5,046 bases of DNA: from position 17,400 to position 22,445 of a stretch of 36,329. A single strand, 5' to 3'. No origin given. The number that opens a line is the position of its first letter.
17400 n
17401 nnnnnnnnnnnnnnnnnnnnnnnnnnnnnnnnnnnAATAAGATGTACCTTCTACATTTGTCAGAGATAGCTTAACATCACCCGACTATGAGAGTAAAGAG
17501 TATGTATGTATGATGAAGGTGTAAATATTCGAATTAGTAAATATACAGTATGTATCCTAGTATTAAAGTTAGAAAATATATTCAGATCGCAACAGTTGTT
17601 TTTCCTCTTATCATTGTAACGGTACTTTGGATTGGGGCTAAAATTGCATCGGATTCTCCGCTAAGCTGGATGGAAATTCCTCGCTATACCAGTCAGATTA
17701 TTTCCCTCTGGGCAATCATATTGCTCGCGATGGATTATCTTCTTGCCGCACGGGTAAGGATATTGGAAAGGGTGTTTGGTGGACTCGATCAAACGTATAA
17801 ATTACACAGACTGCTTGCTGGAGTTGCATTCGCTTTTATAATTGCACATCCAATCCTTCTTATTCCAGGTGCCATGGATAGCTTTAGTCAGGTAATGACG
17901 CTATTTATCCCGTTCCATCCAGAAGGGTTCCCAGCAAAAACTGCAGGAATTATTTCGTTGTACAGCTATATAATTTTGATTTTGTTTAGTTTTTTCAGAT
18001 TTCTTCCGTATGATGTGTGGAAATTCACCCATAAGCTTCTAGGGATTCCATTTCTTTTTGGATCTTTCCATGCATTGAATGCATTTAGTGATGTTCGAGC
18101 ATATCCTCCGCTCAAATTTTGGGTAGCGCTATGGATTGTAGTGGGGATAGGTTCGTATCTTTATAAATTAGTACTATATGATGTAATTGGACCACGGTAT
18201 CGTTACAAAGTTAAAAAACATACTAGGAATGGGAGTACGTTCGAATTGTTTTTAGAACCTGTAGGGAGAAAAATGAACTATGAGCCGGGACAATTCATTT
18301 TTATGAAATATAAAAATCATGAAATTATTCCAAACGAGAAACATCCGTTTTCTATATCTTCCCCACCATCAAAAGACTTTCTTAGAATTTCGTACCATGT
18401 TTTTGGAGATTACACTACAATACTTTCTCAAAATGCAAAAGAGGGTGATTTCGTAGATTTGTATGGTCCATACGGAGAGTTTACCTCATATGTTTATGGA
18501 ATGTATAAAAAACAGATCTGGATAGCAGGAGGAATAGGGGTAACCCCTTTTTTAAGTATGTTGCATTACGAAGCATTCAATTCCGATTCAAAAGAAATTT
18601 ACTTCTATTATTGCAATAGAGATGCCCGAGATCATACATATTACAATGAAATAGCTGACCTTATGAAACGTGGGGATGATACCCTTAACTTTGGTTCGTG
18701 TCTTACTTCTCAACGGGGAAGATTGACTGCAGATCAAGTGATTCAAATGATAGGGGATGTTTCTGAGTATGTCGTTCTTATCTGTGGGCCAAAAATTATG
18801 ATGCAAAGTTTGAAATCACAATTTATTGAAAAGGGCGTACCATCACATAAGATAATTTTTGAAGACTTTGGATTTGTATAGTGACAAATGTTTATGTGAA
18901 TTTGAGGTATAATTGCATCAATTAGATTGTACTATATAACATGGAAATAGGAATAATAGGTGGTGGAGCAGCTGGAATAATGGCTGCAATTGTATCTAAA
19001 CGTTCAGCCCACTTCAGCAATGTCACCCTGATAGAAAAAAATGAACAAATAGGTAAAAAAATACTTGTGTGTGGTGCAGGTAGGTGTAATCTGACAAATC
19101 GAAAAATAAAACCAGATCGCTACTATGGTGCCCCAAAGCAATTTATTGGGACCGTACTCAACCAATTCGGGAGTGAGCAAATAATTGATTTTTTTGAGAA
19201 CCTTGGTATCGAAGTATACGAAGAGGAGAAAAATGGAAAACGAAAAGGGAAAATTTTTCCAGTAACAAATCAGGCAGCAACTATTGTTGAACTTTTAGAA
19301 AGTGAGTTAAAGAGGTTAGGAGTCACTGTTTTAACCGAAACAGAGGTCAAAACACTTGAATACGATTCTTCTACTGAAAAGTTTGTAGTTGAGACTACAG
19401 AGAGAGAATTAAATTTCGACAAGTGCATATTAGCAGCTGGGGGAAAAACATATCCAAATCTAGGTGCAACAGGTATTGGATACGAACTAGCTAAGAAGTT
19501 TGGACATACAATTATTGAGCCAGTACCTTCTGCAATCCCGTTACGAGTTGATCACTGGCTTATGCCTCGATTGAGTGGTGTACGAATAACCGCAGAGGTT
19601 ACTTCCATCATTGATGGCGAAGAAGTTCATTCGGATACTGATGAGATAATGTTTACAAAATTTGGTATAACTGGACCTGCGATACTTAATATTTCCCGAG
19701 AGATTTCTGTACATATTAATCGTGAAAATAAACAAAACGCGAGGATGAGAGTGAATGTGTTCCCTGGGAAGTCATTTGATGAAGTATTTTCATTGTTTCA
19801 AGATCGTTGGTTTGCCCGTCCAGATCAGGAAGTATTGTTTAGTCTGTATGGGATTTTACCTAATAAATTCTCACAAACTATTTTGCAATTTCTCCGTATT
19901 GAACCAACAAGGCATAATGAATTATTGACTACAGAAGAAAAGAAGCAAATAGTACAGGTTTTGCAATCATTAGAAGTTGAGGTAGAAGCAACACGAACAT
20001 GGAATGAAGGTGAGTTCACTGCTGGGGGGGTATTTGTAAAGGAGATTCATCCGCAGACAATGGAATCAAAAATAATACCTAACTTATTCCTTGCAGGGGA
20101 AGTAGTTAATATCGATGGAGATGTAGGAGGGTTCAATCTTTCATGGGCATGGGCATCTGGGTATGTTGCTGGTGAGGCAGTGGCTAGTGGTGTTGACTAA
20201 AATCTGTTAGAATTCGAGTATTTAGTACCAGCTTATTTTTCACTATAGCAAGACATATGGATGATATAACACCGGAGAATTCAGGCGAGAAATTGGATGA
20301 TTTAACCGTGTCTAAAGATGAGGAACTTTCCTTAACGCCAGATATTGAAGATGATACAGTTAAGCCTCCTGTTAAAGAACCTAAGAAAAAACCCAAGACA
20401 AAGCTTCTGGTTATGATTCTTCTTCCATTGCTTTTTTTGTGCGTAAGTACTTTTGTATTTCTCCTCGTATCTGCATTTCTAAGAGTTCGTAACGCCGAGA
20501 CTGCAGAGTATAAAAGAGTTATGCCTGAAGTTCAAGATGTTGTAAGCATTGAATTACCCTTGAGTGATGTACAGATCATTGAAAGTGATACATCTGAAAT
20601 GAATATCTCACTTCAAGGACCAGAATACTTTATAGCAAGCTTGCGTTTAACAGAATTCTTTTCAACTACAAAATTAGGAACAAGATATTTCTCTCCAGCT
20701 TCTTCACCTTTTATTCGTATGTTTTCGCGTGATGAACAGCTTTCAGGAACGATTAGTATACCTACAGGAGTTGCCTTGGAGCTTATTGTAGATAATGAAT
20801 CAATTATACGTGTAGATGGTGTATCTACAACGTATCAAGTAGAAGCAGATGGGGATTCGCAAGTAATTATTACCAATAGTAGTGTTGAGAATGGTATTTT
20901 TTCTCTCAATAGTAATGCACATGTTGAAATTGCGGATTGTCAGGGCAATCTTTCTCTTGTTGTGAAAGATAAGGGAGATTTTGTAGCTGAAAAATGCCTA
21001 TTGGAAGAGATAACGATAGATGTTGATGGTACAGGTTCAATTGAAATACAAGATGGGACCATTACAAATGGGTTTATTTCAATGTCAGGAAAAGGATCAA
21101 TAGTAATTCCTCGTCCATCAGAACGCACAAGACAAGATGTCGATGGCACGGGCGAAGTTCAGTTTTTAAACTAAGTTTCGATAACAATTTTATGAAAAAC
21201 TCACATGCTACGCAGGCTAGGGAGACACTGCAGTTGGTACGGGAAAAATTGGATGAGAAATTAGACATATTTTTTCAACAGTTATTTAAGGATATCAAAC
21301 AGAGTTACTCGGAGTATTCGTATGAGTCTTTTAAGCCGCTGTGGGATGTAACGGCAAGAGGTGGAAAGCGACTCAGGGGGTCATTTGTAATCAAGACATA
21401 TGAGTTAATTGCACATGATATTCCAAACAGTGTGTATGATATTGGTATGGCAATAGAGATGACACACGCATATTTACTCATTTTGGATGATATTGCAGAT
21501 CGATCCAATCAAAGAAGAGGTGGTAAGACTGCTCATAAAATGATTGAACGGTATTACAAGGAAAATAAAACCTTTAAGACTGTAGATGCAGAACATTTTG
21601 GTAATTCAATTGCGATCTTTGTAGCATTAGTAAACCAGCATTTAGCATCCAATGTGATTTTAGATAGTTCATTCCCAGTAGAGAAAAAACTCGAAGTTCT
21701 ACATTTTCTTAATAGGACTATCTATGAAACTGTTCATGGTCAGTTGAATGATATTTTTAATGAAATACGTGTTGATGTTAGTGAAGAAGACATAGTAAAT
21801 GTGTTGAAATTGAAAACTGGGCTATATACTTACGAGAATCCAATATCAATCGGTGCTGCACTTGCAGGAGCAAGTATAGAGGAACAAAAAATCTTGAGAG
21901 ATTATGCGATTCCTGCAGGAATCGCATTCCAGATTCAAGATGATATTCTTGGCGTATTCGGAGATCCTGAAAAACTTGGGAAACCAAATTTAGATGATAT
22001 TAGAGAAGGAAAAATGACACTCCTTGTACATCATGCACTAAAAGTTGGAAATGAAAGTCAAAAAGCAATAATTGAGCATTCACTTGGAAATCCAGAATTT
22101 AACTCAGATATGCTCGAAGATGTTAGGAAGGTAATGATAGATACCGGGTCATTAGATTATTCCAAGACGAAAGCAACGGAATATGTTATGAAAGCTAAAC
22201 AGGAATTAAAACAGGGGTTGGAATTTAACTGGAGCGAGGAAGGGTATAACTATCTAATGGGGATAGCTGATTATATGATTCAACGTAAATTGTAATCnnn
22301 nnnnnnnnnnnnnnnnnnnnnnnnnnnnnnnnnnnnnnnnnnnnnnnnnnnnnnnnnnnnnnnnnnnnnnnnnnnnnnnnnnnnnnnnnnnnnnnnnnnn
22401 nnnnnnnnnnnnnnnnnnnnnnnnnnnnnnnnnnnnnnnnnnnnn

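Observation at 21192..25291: Complete, tightly overlapped C40 carotenoid operon (crtE-crtI-crtB-lycopene cyclase) in an apparently reduced genome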

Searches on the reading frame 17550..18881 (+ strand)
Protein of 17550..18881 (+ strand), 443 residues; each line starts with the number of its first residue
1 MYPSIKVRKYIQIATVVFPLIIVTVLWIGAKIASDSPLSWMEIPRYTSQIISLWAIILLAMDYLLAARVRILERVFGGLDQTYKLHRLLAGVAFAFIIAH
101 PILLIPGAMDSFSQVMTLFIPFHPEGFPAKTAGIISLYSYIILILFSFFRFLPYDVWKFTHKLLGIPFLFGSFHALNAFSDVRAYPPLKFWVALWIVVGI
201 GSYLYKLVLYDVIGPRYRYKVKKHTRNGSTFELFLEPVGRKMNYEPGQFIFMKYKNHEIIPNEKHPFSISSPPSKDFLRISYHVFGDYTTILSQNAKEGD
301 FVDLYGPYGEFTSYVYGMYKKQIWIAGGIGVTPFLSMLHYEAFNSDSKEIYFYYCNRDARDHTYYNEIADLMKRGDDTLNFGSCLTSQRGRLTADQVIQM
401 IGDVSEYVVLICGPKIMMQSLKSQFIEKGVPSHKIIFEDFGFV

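Call 3: search_protein_families(library=pfam, proteins=[window:17550-18881:+], max_evalue=0.01)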
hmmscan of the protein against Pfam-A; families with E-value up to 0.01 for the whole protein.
window:17550-18881:+ (443 aa): 5 families
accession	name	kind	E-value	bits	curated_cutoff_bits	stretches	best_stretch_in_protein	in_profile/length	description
PF01794.25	Ferric_reduct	-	4.1e-15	56.4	28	1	53-170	3-119/121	Ferric reductase like transmembrane component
PF00175.26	NAD_binding_1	-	1.4e-12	48.6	22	1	325-421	2-107/109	Oxidoreductase NAD-binding domain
PF08022.18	FAD_binding_8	-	8.8e-07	29.4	22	1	228-297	14-83/109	FAD-binding domain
PF08030.17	NAD_binding_6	-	1.8e-06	28.5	22.2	1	324-374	6-65/156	Ferric reductase NAD binding domain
PF00970.30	FAD_binding_6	-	0.0015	19.3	21.1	1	224-311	10-97/99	Oxidoreductase FAD-binding domain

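Call 4: search_protein_families(library=ncbifam, proteins=[window:17550-18881:+], max_evalue=0.01)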
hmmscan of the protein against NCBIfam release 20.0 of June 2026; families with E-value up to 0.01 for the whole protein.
window:17550-18881:+ (443 aa): 22 families
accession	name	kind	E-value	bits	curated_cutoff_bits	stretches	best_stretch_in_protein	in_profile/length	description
NF009805.0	PRK13289.1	equivalog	2.5e-26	92.5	432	1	231-441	172-393/399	NO-inducible flavohemoprotein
NF040810.1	BenC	equivalog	3.4e-18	65.9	430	1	227-440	116-330/333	benzoate 1,2-dioxygenase electron transfer component BenC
NF007964.0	PRK10684.1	equivalog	9.3e-18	64.3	383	1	242-440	35-237/333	NADH oxidoreductase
NF040830.1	sulfhyd_ShyC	equivalog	4.3e-17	62.2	600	1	234-432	28-237/288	NAD(P)-dependent hydrogenase/sulfhydrogenase 2 subunit gamma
NF006220.0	PRK08345.1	subfamily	1.1e-16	60.9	395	1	222-435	19-246/294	cytochrome-c3 hydrogenase subunit gamma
TIGR02160.1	PA_CoA_Oxy5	hypoth_equivalog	5e-16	58.5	420.8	1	236-441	25-242/352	1,2-phenylacetyl-CoA epoxidase subunit PaaE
NF058606.1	GlBtMonoRdsGbcB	equivalog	2.1e-15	56.5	500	1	223-441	23-248/362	glycine betaine monooxygenase reductase subunit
NF000798.0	PRK00054.1-3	equivalog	4.6e-13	49.4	219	1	233-428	20-197/244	dihydroorotate dehydrogenase electron transfer subunit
NF000796.0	PRK00054.1-1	equivalog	5e-13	48.9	224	1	239-425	24-189/254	dihydroorotate dehydrogenase electron transfer subunit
NF045803.1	MethMoxFADbindMmoC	equivalog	7.8e-13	47.9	500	1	239-440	135-340/343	aromatic/alkene monooxygenase hydroxylase FAD-binding subunit MmoC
NF000799.0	PRK00054.1-4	equivalog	2.9e-12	46.2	314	1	228-429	17-210/258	dihydroorotate dehydrogenase electron transfer subunit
NF005963.0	PRK08051.1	equivalog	2e-11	43.7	230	1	229-442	17-232/233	NAD(P)H-flavin reductase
TIGR01941.1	nqrF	equivalog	4.6e-11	42.3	295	1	269-441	227-404/405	NADH:ubiquinone reductase (Na(+)-transporting) subunit F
NF052252.1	flav_redu_LuxG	exception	9.6e-10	38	340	1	230-439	15-227/232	flavin mononucleotide reductase LuxG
TIGR02911.1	sulfite_red_B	equivalog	9.4e-09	34.7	288.6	1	241-435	28-219/261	anaerobic sulfite reductase subunit AsrB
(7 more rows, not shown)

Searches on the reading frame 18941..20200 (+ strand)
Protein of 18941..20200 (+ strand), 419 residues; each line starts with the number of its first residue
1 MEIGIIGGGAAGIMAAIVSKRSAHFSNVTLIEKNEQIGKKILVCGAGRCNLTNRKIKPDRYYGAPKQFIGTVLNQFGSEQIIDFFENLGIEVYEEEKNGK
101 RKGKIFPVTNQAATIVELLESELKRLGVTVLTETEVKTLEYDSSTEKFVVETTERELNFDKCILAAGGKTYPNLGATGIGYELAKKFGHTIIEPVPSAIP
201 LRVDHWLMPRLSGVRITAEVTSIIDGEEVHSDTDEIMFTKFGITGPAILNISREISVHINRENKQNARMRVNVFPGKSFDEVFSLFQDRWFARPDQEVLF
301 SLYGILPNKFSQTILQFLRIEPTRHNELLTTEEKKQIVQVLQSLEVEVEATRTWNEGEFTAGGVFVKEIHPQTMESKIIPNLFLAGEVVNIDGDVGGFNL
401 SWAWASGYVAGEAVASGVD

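Call 3: search_protein_families(library=pfam, proteins=[window:18941-20200:+], max_evalue=0.01)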
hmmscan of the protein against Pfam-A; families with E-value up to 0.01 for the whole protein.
window:18941-20200:+ (419 aa): 12 families
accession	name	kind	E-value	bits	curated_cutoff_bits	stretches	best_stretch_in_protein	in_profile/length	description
PF03486.20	HI0933_like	-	1e-77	261.3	50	1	3-412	3-243/244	HI0933-like protein Rossmann domain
PF22780.1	HI0933_like_1st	-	7.9e-26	91.3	27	1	196-354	2-160/165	HI0933-like protein barrel and H2TH domain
PF01266.30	DAO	-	5.3e-09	36.5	27.9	1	115-210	151-260/353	FAD dependent oxidoreductase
PF07992.20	Pyr_redox_2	-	3.9e-08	33.5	26.1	1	114-179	184-247/291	Pyridine nucleotide-disulphide oxidoreductase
PF13738.12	Pyr_redox_3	-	1.5e-07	31.4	30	0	5-41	2-36/305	Pyridine nucleotide-disulphide oxidoreductase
PF00890.30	FAD_binding_2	-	2.2e-06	27.6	20.4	1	5-51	4-48/414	FAD binding domain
PF00070.33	Pyr_redox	-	6.6e-06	27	22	0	3-38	2-35/82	Pyridine nucleotide-disulphide oxidoreductase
PF01134.28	GIDA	-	9.1e-06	25.4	22.1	0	329-415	308-384/391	Glucose inhibited division protein A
PF12831.13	FAD_oxidored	-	4.5e-05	23.3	27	1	4-153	3-129/416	FAD dependent oxidoreductase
PF13454.12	NAD_binding_9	-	0.00033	21.1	21.8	0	5-41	2-40/155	FAD-NAD(P)-binding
PF04820.20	Trp_halogenase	-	0.00067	19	21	1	3-35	2-36/458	Tryptophan halogenase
PF13450.12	NAD_binding_8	-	0.00083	20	21.9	1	5-38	1-32/68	NAD(P)-binding Rossmann-like domain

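Call 4: search_protein_families(library=ncbifam, proteins=[window:18941-20200:+], max_evalue=0.01)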
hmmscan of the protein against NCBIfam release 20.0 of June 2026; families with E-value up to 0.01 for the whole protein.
window:18941-20200:+ (419 aa): 29 families (the best 25 are shown)
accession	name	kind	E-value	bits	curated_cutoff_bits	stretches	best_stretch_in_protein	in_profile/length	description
TIGR00275.1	TIGR00275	subfamily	1.1e-126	422.9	183.8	1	5-411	3-400/401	aminoacetone oxidase family FAD-binding enzyme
TIGR03862.1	flavo_PP4765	subfamily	1.5e-30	106.3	242.65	1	27-416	3-373/376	TIGR03862 family flavoprotein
NF006130.0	PRK08274.1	equivalog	3e-08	32.9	369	1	78-168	96-191/467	FAD-dependent tricarballylate dehydrogenase TcuA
NF045599.1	bili_reduct_long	exception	3.8e-06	25.4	750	1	3-44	384-423/641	bilirubin reductase, long form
NF005560.0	PRK07233.1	equivalog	5e-06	25.6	252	0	1-38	1-36/435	hypothetical protein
TIGR01813.1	flavo_cyto_c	subfamily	8.7e-06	24.7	285.45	0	3-55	2-53/444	flavocytochrome c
TIGR03467.1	HpnE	equivalog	3.4e-05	23.3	283.05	0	113-177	208-272/430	hydroxysqualene dehydroxylase HpnE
TIGR01350.1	lipoamide_DH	equivalog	4.5e-05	22.3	408.8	0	110-181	208-281/461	dihydrolipoyl dehydrogenase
NF053717.1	VnlPnlRedVprA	equivalog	0.00029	19.8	600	0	78-168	95-192/481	vinyl phenol reductase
NF007123.0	PRK09564.1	equivalog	0.00035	19.4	458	0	112-169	190-245/444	CoA-disulfide reductase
NF010311.1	PRK13748.1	subfamily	0.00052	19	600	1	113-170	309-364/560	mercury(II) reductase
NF005331.0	PRK06854.1-2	equivalog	0.00055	18.5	557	1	2-60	11-66/563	adenylyl-sulfate reductase subunit alpha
TIGR03997.1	mycofact_OYE_2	equivalog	0.001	17.6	793.15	1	3-45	382-422/645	mycofactocin system FadH/OYE family oxidoreductase 2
NF005883.0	PRK07845.1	equivalog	0.0013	17.8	479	0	2-39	4-39/466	NAD(P)H-quinone dehydrogenase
NF006131.0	PRK08275.1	equivalog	0.0014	17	587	1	2-34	12-44/577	fumarate reductase/succinate dehydrogenase flavoprotein subunit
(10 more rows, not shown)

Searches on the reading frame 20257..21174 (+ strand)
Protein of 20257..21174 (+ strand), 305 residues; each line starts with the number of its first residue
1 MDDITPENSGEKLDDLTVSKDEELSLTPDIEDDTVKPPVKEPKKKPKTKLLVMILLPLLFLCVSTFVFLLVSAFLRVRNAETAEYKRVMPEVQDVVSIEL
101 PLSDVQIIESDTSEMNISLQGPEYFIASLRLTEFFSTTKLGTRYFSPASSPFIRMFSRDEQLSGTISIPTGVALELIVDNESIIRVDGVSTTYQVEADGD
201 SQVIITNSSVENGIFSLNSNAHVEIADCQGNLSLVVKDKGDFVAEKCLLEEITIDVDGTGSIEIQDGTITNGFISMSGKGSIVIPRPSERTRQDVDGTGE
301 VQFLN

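Call 3: search_protein_families(library=pfam, proteins=[window:20257-21174:+], max_evalue=0.01)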
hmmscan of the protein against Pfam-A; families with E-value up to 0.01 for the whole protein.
window:20257-21174:+ (305 aa): 1 family
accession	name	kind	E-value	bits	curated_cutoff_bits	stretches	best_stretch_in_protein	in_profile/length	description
PF10988.14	DUF2807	-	4.4e-05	23.7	24.2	1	176-279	70-174/181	Putative auto-transporter adhesin, head GIN domain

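Call 4: search_protein_families(library=ncbifam, proteins=[window:20257-21174:+], max_evalue=0.01)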
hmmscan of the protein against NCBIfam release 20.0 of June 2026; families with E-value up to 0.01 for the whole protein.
window:20257-21174:+ (305 aa): 0 families

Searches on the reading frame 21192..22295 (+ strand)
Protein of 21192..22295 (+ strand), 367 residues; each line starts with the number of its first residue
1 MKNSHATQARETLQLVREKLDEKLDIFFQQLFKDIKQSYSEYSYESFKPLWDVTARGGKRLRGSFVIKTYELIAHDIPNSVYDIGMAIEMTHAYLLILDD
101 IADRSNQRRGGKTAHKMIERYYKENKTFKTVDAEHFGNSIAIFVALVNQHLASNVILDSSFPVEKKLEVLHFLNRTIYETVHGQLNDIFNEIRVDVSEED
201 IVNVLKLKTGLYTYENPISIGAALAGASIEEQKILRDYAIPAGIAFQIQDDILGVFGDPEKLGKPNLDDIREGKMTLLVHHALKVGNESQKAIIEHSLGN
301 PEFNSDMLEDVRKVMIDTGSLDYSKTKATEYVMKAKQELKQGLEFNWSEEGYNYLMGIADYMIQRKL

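Call 3: search_protein_families(library=pfam, proteins=[window:21192-22295:+], max_evalue=0.01)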
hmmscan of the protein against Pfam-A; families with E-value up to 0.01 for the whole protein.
window:21192-22295:+ (367 aa): 1 family
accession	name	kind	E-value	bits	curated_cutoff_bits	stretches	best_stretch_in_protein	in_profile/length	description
PF00348.22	polyprenyl_synt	-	1.1e-56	192.4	27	1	49-311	7-247/251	Polyprenyl synthetase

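Call 4: search_protein_families(library=ncbifam, proteins=[window:21192-22295:+], max_evalue=0.01)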
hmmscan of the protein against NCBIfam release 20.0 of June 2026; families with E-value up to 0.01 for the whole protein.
window:21192-22295:+ (367 aa): 16 families
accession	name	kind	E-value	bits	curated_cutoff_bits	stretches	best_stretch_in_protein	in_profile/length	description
NF041169.1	f2_encap_cargo4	exception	2.1e-56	191.6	450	1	10-366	2-333/334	family 2 encapsulin nanocompartment cargo protein polyprenyl transferase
NF041003.1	GGPP_syn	equivalog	5.7e-48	163.7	500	2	136-366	99-325/326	geranylgeranyl diphosphate synthase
NF040698.1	IdsA_Meth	equivalog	1.7e-44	152.4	468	1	26-366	9-327/328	short chain isoprenyl diphosphate synthase IdsA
NF042416.1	GFPPS_Mycobact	equivalog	3e-43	148.2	600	1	47-340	31-326/350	bifunctional (2E,6E)-farnesyl/geranyl diphosphate synthase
NF040789.2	gerfarn_diphsyn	equivalog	1.7e-31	109.7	560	1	81-366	84-344/345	geranylfarnesyl diphosphate synthase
NF045485.1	FPPsyn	subfamily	9e-30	103.8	275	1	55-298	34-266/288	farnesyl diphosphate synthase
NF008140.0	PRK10888.1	equivalog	2.2e-29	102.8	412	2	165-365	127-321/323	octaprenyl diphosphate synthase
TIGR02748.1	GerC3_HepT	equivalog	2.6e-26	92.5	456.55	1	53-366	38-318/319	heptaprenyl diphosphate synthase component II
NF045685.1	GGPPSynCrtE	equivalog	1.3e-23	83.5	460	1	31-296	18-266/293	geranylgeranyl diphosphate synthase CrtE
TIGR02749.1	prenyl_cyano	equivalog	1.4e-20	73.6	383.2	2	165-341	130-300/322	solanesyl diphosphate synthase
NF045628.1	HxpDPsynlarge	equivalog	2.9e-20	72.5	500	1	54-345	31-293/311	hexaprenyl-diphosphate synthase large subunit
NF045549.1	GGPPsyn_IdsB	equivalog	7.3e-20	71.3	475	1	53-290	60-276/346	geranylgeranyl diphosphate synthase IdsB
NF007877.0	PRK10581.1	equivalog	9e-17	61.2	321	1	57-296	43-269/299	(2E,6E)-farnesyl diphosphate synthase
NF042417.1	NPPPS_Mycobact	equivalog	2e-16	59.9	600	1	55-365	53-333/335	nonaprenyl/(2E,6E)-farnesyl/geranylgeranyl diphosphat synthase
NF040936.1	hexpp_archaea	equivalog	3e-08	33.3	400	1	56-116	39-98/275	hexaprenyl pyrophosphate synthase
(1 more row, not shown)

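Call 39: search_solved_structures(query=window:21192-22295:+, max_evalue=1e-20)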
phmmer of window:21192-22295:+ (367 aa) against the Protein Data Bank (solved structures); distinct sequences matched with E-value up to 1e-20: 9.
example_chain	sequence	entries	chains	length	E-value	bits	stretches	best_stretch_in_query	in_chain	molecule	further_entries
3lk5_A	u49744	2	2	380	1.3e-34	123.1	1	54-288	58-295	Geranylgeranyl pyrophosphate synthase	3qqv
8f8f_A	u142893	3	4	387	7.3e-32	114.1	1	49-300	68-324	(2E,6E)-farnesyl diphosphate synthase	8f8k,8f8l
5jfq_A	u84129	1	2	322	3.1e-30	108.7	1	53-365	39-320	Geranylgeranyl Pyrophosphate Synthetase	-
6kd7_A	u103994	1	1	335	3.9e-27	98.5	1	47-284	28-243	Polyprenyl synthetase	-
1wy0_A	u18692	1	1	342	5.8e-27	98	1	19-339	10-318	geranylgeranyl pyrophosphate synthetase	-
5ze6_A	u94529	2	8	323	4.5e-25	91.8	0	166-365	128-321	Octaprenyl diphosphate synthase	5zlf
3wjk_A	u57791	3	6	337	5.2e-25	91.6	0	166-365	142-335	Octaprenyl diphosphate synthase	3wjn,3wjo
3oyr_A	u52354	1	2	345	2.2e-22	82.9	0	165-365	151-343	Trans-isoprenyl diphosphate synthase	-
4jxy_A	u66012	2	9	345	7.3e-21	77.9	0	54-339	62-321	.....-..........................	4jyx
